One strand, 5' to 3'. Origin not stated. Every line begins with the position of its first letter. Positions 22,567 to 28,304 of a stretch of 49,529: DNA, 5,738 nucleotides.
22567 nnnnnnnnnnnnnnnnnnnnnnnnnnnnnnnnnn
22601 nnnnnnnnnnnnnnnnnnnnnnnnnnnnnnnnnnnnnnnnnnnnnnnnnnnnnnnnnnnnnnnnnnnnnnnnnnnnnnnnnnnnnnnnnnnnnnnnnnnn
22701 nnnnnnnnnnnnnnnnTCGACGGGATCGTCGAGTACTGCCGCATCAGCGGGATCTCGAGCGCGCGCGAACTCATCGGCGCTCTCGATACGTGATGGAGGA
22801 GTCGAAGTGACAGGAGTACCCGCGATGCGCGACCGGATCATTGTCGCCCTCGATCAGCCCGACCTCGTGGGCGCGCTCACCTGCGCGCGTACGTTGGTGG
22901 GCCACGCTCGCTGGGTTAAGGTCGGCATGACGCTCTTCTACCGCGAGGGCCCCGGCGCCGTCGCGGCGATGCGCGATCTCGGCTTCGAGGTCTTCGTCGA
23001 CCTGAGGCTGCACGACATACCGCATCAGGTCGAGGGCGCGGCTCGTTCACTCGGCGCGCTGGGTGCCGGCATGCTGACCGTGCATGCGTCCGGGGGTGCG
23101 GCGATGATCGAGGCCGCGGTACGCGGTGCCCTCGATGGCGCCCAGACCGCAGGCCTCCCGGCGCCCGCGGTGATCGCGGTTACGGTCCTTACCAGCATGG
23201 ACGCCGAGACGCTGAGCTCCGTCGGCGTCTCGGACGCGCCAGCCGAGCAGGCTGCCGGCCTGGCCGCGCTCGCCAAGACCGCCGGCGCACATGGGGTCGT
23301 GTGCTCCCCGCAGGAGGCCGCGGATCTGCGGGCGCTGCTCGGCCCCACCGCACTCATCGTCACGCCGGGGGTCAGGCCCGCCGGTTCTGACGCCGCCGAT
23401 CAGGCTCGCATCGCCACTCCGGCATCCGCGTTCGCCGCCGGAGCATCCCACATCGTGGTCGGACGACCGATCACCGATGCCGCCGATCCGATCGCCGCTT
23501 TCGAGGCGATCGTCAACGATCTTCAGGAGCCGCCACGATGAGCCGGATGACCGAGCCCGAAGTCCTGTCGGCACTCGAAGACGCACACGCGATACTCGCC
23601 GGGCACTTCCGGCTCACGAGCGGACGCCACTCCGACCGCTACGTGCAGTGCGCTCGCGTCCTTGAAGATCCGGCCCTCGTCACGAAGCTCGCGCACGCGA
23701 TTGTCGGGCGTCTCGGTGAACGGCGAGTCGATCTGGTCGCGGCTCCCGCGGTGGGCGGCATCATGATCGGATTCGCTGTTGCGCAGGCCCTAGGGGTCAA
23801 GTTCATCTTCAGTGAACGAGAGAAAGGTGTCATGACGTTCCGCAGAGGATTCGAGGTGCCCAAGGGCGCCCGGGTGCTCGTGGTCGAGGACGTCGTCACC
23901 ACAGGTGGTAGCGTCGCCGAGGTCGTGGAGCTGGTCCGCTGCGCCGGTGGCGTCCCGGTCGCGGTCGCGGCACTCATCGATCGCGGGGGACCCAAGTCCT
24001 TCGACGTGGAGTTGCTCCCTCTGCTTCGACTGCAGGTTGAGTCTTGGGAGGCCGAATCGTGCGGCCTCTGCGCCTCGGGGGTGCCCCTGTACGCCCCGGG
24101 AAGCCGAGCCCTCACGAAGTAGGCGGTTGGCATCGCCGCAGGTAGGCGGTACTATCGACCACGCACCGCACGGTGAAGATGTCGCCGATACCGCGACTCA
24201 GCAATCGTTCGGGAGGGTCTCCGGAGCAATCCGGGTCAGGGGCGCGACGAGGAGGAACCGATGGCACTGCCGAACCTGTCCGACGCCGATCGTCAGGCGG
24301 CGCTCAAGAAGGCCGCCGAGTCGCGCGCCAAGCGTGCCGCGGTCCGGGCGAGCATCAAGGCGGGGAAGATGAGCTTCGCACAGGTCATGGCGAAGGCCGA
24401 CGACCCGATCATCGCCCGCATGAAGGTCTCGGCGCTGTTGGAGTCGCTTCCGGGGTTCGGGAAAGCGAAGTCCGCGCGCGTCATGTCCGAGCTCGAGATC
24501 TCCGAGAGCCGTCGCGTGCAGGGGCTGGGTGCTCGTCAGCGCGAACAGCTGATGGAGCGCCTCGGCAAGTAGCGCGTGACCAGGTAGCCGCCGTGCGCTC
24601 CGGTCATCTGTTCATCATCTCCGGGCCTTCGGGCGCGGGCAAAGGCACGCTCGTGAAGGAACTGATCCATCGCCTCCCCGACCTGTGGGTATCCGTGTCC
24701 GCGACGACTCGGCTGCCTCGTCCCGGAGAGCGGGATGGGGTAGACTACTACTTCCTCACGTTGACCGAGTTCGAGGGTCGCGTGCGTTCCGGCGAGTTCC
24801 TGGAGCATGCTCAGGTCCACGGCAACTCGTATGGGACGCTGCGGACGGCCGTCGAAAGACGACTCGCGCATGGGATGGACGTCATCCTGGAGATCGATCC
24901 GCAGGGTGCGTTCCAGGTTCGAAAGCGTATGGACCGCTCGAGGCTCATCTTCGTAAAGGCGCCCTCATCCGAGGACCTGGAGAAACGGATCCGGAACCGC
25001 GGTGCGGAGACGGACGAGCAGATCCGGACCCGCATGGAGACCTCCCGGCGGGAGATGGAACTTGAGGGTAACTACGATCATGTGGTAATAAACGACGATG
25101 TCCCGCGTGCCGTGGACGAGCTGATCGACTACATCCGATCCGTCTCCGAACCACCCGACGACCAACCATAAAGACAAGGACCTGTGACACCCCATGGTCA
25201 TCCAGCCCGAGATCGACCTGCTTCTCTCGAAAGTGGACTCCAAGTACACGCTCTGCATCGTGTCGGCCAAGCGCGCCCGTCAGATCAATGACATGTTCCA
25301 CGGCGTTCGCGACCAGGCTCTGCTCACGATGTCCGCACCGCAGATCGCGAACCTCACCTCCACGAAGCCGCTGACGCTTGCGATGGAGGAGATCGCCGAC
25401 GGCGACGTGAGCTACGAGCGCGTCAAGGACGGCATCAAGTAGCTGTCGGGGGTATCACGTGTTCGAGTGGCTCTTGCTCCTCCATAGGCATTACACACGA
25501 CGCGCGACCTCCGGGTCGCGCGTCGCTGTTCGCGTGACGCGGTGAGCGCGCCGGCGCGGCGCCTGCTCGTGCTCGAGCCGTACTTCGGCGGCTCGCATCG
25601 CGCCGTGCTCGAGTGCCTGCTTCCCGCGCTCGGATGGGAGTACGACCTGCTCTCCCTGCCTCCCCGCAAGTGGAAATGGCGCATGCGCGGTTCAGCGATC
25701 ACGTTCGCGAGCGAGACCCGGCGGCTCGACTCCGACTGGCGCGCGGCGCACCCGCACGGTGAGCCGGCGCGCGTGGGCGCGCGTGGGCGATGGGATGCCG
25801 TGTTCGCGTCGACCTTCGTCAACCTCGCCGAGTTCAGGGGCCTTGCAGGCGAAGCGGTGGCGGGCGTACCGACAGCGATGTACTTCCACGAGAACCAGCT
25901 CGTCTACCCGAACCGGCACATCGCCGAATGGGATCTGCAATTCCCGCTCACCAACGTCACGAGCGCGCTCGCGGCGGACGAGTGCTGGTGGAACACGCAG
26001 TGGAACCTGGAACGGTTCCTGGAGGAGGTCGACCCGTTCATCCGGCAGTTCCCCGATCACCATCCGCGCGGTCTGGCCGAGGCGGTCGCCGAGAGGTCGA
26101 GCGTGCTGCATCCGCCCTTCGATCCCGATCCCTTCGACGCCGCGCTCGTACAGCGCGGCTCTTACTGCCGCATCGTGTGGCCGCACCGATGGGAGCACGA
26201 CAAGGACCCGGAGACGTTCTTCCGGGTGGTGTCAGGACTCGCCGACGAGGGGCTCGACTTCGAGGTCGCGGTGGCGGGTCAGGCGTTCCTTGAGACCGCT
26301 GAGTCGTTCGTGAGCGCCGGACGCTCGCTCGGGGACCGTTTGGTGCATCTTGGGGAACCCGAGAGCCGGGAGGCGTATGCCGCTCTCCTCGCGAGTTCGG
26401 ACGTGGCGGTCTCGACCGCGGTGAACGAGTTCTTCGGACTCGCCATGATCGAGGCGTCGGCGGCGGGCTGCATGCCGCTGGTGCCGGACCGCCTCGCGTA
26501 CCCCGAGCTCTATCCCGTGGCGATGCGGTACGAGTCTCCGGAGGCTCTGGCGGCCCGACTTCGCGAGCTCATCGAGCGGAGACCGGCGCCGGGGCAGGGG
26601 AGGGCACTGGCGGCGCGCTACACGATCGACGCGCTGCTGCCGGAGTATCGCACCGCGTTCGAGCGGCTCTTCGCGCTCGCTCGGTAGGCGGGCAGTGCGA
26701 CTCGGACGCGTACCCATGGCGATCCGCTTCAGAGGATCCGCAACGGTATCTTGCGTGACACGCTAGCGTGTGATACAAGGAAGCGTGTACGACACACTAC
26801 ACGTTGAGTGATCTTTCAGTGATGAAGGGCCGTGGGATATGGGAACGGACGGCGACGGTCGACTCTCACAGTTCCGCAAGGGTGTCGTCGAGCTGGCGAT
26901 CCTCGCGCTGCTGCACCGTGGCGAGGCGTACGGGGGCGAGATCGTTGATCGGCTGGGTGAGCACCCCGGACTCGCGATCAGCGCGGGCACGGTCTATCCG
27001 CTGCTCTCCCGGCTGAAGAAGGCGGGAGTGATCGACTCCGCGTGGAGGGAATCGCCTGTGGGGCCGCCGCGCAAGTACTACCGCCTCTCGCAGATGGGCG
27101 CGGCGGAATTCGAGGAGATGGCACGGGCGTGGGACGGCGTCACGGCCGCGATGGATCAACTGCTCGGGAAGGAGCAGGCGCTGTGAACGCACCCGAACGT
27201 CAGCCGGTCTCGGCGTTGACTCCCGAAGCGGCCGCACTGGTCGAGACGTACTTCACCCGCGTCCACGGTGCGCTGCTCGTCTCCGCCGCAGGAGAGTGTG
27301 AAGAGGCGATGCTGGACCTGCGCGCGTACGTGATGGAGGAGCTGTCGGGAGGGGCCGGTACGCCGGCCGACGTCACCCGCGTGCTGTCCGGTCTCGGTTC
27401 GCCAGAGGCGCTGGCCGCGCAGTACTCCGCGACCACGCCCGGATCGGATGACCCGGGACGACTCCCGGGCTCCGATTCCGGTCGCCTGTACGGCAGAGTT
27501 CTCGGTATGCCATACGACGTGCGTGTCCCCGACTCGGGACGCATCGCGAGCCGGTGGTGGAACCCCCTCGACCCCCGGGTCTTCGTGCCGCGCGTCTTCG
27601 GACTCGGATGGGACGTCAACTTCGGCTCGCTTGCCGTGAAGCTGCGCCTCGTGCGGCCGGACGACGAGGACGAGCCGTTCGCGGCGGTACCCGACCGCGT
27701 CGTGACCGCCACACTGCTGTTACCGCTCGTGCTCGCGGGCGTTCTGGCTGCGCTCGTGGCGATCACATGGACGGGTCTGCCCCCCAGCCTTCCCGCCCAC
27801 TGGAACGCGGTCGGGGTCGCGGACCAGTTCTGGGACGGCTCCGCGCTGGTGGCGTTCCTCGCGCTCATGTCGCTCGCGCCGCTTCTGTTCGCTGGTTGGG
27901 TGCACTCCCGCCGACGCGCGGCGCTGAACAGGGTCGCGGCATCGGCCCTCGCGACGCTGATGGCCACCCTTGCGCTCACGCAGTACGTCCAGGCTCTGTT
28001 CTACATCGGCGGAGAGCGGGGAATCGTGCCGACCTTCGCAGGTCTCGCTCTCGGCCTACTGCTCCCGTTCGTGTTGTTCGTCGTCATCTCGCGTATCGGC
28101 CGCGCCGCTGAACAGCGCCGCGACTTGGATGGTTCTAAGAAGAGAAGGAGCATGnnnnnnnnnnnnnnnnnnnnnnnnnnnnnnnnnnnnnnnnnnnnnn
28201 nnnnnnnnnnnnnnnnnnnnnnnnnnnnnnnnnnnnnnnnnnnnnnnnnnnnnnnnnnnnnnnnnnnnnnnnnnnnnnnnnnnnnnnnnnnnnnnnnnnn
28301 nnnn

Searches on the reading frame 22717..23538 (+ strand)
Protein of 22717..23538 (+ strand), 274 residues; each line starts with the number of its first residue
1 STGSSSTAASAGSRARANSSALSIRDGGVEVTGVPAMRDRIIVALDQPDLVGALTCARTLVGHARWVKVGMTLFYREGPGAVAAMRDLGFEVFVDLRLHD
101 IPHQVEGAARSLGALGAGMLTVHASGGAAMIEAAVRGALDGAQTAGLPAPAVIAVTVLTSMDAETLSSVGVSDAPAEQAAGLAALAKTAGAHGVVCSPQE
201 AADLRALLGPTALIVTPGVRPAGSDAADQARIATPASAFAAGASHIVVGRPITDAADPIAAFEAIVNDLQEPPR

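Call 49: search_protein_families(library=pfam, proteins=[window:22717-23538:+], max_evalue=0.0001)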
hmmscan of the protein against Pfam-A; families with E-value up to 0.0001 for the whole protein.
window:22717-23538:+ (274 aa): 1 family
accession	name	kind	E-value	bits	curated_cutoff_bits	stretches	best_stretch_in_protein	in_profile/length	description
PF00215.30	OMPdecase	-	3.1e-52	178.1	27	1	40-265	2-221/221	Orotidine 5'-phosphate decarboxylase / HUMPS family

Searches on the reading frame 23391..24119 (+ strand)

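Call 50: search_protein_families(library=pfam, proteins=[window:23391-24119:+], max_evalue=0.0001)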
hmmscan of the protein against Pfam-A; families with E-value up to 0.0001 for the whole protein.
window:23391-24119:+ (243 aa): 1 family
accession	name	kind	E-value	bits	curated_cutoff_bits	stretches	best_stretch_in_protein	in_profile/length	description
PF00156.33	Pribosyltran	-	1.2e-11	44.6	26.3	1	91-202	6-130/158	Phosphoribosyl transferase domain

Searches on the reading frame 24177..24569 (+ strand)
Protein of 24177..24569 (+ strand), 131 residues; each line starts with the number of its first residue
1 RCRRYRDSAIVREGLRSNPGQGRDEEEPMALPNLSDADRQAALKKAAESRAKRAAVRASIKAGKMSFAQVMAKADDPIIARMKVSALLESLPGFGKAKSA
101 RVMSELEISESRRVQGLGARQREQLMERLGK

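Call 50: search_protein_families(library=pfam, proteins=[window:24177-24569:+], max_evalue=0.0001)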
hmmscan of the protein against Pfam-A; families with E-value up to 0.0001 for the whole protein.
window:24177-24569:+ (131 aa): 1 family
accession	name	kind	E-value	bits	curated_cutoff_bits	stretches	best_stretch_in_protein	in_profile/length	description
PF22525.1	H2TH_5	-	3e-24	85.3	27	1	60-128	1-70/71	S13-like H2TH domain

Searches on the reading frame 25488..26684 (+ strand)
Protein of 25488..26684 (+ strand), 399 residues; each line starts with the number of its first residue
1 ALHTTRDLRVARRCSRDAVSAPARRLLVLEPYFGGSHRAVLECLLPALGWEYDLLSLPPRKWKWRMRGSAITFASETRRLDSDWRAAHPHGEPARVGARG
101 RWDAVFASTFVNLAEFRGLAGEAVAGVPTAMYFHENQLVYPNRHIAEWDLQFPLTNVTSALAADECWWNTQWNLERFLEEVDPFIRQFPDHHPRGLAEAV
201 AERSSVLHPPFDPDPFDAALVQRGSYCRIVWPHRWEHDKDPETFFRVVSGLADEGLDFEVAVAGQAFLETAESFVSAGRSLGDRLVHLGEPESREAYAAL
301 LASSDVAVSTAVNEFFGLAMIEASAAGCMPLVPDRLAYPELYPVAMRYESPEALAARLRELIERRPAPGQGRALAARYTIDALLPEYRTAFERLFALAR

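Call 50: search_protein_families(library=pfam, proteins=[window:25488-26684:+], max_evalue=0.0001)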
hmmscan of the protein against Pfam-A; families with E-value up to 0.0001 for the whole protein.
window:25488-26684:+ (399 aa): 3 families
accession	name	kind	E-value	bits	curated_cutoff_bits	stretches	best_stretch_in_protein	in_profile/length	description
PF12038.13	QTMAN_N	-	1.2e-51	175.4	25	1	26-210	2-167/168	tRNA-queuosine alpha-mannosyltransferase N-terminal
PF00534.26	Glycos_transf_1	-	1.5e-08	34.8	26.4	1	231-363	20-157/172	Glycosyl transferases group 1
PF13692.12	Glyco_trans_1_4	-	1.5e-06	29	27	1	234-363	9-141/142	Glycosyl transferases group 1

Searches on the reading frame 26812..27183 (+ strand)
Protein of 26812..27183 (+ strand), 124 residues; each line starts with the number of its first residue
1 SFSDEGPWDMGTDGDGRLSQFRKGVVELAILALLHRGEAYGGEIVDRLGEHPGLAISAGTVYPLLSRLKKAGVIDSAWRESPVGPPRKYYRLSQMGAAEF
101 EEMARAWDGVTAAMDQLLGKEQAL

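Call 50: search_protein_families(library=pfam, proteins=[window:26812-27183:+], max_evalue=0.0001)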
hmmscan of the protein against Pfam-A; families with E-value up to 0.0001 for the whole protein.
window:26812-27183:+ (124 aa): 1 family
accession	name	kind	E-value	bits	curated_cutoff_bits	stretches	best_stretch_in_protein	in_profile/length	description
PF03551.20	PadR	-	6.3e-20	71.4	27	1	30-102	1-75/75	Transcriptional regulator PadR-like family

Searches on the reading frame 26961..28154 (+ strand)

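Call 50: search_protein_families(library=pfam, proteins=[window:26961-28154:+], max_evalue=0.0001)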
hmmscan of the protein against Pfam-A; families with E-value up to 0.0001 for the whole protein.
window:26961-28154:+ (398 aa): 3 families
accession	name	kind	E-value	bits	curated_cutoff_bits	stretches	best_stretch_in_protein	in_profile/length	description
PF19124.5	DUF5808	-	3.8e-10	39.6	26.3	1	202-226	1-25/26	Family of unknown function (DUF5808)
PF07853.16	DUF1648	-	1.6e-05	24.9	28.7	1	259-302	3-47/49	Domain of unknown function (DUF1648)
PF22564.2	HAAS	-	4.7e-05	24.1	27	1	110-154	15-55/55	HAAS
